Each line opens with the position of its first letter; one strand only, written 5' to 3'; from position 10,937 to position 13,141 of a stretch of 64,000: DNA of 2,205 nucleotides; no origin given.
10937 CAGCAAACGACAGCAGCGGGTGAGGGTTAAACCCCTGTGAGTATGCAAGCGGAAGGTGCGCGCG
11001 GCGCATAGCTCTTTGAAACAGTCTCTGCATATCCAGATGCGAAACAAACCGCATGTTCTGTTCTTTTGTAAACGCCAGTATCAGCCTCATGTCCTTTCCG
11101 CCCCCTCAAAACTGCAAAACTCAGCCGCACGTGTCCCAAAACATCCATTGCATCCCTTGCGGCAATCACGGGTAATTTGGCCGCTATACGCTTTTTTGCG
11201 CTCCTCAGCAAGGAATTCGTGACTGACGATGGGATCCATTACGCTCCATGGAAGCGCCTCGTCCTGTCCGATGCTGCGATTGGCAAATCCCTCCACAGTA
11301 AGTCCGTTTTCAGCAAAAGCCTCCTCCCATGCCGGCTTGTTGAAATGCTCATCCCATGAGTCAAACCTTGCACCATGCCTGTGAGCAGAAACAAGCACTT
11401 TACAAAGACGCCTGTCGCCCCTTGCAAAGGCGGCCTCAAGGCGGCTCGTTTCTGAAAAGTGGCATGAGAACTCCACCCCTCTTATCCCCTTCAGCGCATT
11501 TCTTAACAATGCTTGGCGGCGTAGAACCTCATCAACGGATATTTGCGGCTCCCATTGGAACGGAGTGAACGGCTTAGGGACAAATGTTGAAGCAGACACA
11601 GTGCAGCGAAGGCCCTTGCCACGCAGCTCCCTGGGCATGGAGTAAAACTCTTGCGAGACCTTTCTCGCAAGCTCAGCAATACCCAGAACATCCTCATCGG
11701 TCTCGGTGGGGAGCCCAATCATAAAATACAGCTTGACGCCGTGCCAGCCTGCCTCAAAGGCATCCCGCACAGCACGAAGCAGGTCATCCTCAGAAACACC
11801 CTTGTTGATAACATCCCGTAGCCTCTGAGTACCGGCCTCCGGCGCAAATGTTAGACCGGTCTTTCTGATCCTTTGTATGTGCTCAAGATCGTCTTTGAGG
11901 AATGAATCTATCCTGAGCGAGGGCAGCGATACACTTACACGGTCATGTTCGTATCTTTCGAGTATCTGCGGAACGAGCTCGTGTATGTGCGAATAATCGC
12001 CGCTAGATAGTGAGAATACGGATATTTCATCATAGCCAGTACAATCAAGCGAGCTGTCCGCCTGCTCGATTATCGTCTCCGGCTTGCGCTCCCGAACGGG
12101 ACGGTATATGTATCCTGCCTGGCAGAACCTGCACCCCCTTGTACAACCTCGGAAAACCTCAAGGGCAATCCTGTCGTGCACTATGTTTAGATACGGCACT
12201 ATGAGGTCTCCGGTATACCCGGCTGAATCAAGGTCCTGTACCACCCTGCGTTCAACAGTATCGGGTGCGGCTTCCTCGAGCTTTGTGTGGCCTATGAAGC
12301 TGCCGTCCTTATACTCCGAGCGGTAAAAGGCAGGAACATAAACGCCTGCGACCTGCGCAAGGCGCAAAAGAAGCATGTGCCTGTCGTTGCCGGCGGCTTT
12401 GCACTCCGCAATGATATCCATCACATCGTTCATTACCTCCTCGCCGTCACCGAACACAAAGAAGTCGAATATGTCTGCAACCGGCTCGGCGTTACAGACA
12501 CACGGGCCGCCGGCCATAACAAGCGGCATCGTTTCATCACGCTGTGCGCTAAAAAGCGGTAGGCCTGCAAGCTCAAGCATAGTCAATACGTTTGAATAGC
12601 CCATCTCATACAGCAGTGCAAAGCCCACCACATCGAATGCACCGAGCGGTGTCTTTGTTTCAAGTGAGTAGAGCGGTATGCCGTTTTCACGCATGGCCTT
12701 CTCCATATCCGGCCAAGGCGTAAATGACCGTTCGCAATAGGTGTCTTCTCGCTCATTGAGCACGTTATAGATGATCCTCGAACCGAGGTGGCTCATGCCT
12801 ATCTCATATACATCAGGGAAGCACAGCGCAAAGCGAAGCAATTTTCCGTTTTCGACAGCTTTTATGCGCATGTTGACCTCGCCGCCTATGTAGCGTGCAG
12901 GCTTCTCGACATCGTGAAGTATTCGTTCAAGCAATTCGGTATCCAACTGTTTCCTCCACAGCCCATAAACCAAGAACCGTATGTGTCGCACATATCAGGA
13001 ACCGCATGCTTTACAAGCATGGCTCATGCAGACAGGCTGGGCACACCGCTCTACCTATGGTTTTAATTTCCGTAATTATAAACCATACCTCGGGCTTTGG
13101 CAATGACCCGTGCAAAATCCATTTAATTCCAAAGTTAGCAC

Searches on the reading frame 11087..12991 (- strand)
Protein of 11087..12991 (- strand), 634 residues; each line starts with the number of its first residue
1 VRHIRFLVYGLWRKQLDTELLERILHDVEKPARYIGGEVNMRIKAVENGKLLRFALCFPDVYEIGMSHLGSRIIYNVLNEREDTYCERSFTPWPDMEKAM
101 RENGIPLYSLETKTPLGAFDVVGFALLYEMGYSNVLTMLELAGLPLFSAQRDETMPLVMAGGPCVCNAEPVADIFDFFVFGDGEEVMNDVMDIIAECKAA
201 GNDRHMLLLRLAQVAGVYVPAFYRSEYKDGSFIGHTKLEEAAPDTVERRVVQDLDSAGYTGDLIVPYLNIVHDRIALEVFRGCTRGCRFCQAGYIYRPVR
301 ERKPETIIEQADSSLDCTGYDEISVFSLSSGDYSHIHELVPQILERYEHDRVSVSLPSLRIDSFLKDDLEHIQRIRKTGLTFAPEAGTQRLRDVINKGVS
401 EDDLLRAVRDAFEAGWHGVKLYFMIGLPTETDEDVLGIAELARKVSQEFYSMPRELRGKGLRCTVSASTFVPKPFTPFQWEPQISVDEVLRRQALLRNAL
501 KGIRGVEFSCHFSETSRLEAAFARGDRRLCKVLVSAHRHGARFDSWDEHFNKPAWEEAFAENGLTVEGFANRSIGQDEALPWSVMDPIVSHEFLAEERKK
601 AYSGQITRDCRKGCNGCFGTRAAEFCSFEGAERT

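Call 35: search_protein_families(library=pfam, proteins=[window:11087-12991:-], max_evalue=0.00001)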
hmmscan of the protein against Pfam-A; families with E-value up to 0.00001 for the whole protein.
window:11087-12991:- (634 aa): 2 families
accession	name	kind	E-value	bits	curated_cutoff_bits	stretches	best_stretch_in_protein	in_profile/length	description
PF19864.5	Radical_SAM_N2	-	6.4e-63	211.2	29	1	70-220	1-151/151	Radical SAM proteins, N-terminal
PF04055.27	Radical_SAM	-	1.7e-23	84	29.5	1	278-442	2-166/166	Radical SAM superfamily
